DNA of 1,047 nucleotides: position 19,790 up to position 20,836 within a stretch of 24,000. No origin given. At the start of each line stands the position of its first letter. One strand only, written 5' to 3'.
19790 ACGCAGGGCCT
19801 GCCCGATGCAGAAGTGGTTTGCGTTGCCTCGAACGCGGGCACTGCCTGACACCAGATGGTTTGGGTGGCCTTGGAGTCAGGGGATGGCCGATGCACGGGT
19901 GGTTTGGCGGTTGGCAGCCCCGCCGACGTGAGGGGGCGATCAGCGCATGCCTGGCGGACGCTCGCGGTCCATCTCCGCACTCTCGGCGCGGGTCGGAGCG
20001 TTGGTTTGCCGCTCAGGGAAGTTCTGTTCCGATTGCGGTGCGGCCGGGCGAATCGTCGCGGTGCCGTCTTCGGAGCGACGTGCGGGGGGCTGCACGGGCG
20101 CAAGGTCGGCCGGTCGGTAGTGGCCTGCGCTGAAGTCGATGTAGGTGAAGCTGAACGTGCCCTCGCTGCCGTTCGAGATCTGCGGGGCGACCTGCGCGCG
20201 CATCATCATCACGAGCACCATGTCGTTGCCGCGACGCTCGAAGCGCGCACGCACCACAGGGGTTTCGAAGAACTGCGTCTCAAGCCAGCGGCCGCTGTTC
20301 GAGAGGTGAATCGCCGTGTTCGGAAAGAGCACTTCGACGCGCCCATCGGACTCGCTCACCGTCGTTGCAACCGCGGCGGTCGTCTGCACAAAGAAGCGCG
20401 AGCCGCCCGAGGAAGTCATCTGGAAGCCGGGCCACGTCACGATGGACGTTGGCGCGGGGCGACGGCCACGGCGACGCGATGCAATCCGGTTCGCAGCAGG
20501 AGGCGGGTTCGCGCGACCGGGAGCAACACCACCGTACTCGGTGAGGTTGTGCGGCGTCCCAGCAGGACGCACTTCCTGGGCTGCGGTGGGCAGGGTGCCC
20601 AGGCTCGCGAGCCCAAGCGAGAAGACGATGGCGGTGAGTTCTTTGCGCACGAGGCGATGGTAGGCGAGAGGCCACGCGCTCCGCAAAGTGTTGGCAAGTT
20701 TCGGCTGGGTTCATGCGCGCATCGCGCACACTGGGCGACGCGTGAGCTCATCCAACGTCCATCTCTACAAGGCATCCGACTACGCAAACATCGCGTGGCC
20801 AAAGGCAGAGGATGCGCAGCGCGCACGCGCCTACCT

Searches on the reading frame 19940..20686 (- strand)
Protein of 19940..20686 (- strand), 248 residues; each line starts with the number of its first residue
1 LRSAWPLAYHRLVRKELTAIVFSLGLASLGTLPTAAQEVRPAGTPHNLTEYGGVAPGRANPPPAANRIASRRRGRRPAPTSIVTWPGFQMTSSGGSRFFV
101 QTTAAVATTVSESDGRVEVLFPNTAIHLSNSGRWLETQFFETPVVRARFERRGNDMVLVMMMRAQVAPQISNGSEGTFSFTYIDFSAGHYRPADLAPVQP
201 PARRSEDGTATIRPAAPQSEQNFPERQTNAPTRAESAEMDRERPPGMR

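Call 10: search_protein_families(library=pfam, proteins=[window:19940-20686:-], max_evalue=0.01)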
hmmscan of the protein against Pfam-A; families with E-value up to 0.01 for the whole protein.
window:19940-20686:- (248 aa): 0 families

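Call 44: find_homologous_proteins(query=window:19940-20650:-, max_evalue=1e-10)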
Query window:19940-20650:- (236 aa): 86 proteins with E <= 1e-10 among 2455 candidates.
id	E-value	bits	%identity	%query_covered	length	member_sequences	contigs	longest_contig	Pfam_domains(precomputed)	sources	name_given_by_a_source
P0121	1.5e-148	511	99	100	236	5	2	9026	-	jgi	jgi:hypothetical protein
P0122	1.4e-123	429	84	100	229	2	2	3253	-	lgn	-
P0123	2.4e-111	389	76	99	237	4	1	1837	-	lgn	-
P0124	5.1e-111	388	75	100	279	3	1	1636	-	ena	-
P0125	5.4e-111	388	78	99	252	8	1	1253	-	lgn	-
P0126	1.6e-82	295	62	100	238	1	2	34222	-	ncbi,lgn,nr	ncbi:MAG: hypothetical protein K1X94_29275 [Sandaracinaceae bacterium]|nr:hypothetical protein [Sand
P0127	5.5e-80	286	62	100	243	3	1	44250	-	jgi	-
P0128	1.1e-78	282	60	100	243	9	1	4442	-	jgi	jgi:hypothetical protein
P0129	1.3e-78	282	59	100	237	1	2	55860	-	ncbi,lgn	-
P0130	2.2e-78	281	61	99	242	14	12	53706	-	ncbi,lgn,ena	-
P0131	4.1e-77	277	61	98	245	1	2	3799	-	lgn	-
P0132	3.0e-76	274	60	100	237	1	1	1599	-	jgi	jgi:hypothetical protein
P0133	8.3e-76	273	59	100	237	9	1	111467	-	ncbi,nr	ncbi:MAG: hypothetical protein J0L92_01585 [Deltaproteobacteria bacterium]|nr:hypothetical protein [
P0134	1.4e-73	265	58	100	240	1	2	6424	-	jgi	jgi:hypothetical protein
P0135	1.4e-72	262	60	97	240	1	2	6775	-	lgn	-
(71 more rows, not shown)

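Call 45: find_encoding_contigs(protein=P0122, flank=10000, max_places=4)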
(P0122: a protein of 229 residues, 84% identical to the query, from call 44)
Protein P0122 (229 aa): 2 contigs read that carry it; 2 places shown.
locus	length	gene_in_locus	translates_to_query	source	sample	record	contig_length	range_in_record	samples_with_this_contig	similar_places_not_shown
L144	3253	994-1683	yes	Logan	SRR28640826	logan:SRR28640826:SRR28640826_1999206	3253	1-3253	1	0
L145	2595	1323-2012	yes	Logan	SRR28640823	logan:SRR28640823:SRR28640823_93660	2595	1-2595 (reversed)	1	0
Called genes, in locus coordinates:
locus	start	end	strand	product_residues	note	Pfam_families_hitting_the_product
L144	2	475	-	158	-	?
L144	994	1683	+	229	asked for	-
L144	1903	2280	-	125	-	PF25056:DUF7793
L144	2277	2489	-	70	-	PF08281:Sigma70_r4_2 (weak)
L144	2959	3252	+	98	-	?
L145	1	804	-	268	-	?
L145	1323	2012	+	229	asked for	-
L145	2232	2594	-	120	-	?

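Call 46: find_encoding_contigs(protein=P0126, flank=6000, max_places=2)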
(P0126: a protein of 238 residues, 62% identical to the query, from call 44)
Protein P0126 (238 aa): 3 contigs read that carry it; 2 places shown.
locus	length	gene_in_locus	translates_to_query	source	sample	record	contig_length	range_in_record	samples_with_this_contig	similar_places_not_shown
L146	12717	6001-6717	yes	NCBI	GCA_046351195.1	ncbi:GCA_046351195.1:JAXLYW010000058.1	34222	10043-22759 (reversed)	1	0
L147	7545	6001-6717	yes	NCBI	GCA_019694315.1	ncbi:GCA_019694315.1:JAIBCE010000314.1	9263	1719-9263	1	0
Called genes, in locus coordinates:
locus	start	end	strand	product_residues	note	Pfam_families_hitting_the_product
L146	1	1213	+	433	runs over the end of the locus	PF13393:tRNA-synt_His, PF00587:tRNA-synt_2b, PF03129:HGTP_anticodon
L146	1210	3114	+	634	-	-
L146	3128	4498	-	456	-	PF00512:HisKA, PF02518:HATPase_c, PF13589:HATPase_c_3 (weak)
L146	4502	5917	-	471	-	PF02518:HATPase_c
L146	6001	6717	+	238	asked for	-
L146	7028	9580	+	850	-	PF03030:H_PPase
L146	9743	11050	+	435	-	PF10092:DUF2330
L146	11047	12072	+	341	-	-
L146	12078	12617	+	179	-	PF00498:FHA, PF16697:Yop-YscD_cpl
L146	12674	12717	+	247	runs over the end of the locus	PF13424:TPR_12 (faint), PF00515:TPR_1 (faint), PF07719:TPR_2 (faint), PF13181:TPR_8 (faint), PF13428:TPR_14 (faint), PF13432:TPR_16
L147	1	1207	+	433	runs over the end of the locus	PF13393:tRNA-synt_His, PF00587:tRNA-synt_2b, PF03129:HGTP_anticodon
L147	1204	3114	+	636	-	-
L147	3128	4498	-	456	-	PF00512:HisKA, PF02518:HATPase_c, PF13589:HATPase_c_3 (weak)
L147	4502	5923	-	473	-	PF02518:HATPase_c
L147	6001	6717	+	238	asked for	-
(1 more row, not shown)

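Call 47: find_encoding_contigs(protein=P0123, flank=10000, max_places=2)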
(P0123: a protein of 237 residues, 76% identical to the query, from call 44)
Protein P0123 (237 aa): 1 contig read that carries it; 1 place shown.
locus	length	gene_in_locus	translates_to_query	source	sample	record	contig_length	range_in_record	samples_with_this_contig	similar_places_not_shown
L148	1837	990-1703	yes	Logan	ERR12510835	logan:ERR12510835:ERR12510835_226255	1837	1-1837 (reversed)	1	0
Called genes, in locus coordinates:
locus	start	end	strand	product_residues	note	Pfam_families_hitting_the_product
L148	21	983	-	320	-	PF03446:NAD_binding_2, PF03807:F420_oxidored (weak), PF14833:NAD_binding_11 (weak)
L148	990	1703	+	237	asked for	-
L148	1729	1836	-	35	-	?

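Call 73: search_protein_families(library=ncbifam, proteins=[window:19940-20650:-], max_evalue=0.01)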
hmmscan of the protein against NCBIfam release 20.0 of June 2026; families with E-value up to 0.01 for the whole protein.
window:19940-20650:- (236 aa): 0 families

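Call 76: find_encoding_contigs(protein=P0130, flank=10000, max_places=10)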
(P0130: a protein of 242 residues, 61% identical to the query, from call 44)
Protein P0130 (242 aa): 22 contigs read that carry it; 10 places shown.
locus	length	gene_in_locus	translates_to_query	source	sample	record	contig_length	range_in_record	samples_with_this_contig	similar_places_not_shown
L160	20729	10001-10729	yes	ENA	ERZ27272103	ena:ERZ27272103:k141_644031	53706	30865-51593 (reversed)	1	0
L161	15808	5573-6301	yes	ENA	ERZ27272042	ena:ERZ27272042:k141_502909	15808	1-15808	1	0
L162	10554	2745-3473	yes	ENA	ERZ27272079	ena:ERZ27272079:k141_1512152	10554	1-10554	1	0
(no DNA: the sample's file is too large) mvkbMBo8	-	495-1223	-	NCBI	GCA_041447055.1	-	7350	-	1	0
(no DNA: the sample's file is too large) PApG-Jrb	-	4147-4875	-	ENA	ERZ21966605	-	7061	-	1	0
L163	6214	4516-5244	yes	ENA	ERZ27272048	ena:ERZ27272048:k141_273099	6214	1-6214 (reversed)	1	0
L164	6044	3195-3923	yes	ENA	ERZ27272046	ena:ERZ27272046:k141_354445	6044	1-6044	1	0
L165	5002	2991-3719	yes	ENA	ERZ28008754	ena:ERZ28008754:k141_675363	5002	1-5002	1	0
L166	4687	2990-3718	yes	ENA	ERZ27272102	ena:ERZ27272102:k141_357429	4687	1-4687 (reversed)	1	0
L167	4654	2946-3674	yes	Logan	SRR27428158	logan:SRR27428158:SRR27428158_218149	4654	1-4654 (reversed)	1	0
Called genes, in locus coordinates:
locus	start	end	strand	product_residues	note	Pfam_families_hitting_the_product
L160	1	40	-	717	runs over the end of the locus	?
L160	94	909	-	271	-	-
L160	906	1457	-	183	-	PF04542:Sigma70_r2, PF08281:Sigma70_r4_2, PF04545:Sigma70_r4 (weak)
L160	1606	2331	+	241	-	PF24481:CT398_CC, PF02591:Zn_ribbon_9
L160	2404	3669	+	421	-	PF01906:YbjQ_1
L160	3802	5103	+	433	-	PF13393:tRNA-synt_His, PF00587:tRNA-synt_2b, PF03129:HGTP_anticodon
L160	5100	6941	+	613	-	-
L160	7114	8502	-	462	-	PF00512:HisKA, PF02518:HATPase_c, PF13581:HATPase_c_2 (weak)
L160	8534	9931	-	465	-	PF02518:HATPase_c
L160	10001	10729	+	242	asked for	-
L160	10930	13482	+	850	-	PF03030:H_PPase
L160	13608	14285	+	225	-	PF24827:AstE_AspA_cat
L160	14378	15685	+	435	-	PF00294:PfkB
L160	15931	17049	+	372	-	PF13353:Fer4_12, PF04055:Radical_SAM, PF06463:Mob_synth_C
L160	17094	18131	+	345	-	-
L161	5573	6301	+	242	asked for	-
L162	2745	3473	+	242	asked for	-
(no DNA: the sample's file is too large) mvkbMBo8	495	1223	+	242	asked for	-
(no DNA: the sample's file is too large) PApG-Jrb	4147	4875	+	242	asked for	-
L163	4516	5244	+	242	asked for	-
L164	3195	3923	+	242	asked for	-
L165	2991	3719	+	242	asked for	-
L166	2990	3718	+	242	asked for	-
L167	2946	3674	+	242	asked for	-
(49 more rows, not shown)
